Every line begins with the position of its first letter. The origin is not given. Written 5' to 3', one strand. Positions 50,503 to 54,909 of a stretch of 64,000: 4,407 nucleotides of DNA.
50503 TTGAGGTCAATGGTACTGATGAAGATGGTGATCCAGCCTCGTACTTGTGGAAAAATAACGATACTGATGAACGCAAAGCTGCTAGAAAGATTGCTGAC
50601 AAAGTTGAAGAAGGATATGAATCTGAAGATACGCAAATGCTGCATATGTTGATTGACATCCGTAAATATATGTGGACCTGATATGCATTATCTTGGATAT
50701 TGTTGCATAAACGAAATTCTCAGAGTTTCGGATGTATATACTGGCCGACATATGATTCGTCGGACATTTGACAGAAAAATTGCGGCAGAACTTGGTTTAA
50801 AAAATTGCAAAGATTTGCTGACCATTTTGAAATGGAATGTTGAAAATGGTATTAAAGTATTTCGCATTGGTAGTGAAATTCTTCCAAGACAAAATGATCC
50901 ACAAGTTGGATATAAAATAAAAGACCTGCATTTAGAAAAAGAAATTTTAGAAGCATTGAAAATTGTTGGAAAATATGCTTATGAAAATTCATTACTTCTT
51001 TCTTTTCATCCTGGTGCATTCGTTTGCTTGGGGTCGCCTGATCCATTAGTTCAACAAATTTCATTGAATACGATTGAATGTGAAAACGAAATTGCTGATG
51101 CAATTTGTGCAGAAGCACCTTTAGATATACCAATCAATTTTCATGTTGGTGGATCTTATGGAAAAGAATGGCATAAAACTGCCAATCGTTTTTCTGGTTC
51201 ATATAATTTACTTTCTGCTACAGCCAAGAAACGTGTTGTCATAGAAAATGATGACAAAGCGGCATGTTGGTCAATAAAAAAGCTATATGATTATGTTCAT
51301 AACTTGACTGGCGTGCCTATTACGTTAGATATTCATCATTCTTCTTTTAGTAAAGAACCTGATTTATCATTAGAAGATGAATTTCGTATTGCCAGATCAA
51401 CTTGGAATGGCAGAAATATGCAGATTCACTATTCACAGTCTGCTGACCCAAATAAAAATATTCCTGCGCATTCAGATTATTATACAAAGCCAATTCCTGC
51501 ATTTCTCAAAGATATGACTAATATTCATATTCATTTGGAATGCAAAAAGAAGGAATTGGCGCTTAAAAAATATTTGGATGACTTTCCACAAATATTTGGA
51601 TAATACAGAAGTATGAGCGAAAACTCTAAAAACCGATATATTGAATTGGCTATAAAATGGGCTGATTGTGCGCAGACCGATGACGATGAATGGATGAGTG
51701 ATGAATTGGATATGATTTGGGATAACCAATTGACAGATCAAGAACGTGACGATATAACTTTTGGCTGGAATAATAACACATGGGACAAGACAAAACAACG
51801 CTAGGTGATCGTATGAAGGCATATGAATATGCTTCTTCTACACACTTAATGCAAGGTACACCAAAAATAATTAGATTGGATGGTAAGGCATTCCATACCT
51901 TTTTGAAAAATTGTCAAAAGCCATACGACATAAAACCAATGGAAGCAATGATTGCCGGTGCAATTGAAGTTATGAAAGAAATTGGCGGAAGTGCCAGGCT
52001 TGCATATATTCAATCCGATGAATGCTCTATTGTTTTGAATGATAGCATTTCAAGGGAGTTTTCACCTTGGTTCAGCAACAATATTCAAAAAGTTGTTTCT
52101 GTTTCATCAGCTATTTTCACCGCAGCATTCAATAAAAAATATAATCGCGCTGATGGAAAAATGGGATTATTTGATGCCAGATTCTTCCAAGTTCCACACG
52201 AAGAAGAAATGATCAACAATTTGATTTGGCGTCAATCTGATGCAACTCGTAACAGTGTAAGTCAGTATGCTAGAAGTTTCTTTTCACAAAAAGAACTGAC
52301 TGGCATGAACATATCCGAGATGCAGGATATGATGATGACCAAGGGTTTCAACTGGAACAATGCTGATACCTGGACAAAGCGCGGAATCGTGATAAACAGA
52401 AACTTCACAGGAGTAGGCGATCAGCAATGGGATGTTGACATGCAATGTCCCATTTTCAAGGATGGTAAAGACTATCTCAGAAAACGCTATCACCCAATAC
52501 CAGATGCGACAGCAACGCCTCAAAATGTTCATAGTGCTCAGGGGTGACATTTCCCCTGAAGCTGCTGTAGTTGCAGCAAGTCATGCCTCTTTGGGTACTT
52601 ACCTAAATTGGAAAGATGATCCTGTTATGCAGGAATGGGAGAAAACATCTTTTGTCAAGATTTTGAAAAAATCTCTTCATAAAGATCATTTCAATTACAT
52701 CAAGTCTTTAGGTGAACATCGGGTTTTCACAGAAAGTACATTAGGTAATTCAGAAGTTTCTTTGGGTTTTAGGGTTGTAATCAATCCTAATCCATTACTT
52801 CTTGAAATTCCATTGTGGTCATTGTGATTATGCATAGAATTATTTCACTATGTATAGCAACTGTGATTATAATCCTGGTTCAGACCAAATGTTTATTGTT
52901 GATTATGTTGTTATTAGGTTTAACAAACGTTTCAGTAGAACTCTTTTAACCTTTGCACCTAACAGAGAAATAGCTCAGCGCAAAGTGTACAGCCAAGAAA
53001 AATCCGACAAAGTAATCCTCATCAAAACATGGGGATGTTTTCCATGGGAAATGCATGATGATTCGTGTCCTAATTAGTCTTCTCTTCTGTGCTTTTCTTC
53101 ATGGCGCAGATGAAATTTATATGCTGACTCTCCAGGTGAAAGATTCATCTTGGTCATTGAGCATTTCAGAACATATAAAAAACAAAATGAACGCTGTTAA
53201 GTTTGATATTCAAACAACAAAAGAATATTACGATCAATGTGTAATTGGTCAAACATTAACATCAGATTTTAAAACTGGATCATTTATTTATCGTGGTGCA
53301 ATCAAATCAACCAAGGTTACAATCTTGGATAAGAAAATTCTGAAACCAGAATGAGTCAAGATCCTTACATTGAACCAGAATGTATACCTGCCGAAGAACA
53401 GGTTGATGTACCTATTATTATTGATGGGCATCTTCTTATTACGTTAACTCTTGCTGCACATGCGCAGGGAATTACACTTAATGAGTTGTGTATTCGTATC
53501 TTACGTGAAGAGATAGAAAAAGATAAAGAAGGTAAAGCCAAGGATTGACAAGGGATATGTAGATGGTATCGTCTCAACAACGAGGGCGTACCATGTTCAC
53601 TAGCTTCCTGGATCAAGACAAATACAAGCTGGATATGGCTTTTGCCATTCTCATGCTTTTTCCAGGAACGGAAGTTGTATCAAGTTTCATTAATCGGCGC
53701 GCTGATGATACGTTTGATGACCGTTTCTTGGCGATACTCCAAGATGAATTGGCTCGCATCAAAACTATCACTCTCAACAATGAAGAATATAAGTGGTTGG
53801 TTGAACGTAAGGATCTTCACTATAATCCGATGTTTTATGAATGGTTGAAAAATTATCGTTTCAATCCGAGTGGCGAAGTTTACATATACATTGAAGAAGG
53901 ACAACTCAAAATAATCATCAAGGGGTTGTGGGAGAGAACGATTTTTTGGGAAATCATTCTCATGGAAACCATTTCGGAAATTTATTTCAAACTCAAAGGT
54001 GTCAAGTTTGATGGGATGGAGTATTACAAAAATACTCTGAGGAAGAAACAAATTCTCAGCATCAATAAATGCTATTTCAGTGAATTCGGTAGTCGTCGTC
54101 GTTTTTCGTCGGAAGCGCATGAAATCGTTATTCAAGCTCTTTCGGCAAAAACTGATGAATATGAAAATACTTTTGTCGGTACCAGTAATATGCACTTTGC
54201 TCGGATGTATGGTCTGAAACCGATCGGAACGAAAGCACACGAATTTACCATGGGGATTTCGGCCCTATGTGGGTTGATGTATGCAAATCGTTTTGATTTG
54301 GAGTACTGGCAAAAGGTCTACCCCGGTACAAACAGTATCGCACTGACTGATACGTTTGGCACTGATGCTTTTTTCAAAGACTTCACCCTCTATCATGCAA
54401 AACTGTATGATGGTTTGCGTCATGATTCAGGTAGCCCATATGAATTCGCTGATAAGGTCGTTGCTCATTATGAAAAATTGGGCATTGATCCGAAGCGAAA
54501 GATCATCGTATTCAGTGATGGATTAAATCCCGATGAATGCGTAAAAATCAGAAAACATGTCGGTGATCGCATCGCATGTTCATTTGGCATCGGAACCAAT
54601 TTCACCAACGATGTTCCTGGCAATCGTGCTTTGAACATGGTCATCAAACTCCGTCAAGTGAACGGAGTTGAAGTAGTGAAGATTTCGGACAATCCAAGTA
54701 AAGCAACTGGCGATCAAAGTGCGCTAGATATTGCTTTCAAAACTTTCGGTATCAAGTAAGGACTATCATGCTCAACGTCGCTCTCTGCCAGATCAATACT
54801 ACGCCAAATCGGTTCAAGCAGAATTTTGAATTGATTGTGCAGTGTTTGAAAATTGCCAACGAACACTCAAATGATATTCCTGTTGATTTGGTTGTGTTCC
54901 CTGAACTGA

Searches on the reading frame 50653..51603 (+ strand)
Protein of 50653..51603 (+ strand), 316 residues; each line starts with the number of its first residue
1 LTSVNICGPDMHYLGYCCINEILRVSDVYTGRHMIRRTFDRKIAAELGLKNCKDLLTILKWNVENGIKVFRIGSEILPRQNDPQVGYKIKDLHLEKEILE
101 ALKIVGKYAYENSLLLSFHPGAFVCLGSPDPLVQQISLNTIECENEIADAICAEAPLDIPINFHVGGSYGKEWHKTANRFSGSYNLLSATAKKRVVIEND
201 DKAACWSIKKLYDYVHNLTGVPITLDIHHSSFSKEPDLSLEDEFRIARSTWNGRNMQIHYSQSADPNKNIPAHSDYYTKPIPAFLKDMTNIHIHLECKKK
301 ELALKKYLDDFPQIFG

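Call 75: search_protein_families(library=pfam, proteins=[window:50653-51603:+], max_evalue=0.001)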
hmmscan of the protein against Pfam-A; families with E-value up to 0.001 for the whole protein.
window:50653-51603:+ (316 aa): 1 family
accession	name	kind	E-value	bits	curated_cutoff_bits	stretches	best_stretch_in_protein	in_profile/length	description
PF03851.20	UvdE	-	3.4e-40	138.5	24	1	14-279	1-265/275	UV-endonuclease UvdE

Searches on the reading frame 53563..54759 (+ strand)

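Call 12: search_protein_families(library=phrogs, proteins=[window:53563-54759:+], max_evalue=0.00001)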
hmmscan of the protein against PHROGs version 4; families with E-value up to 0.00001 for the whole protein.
window:53563-54759:+ (398 aa): 1 family
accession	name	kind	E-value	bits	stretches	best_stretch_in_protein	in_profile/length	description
phrog_448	-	other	2.7e-16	60.5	1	10-387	11-439/500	nicotinamide phosphoribosyl transferase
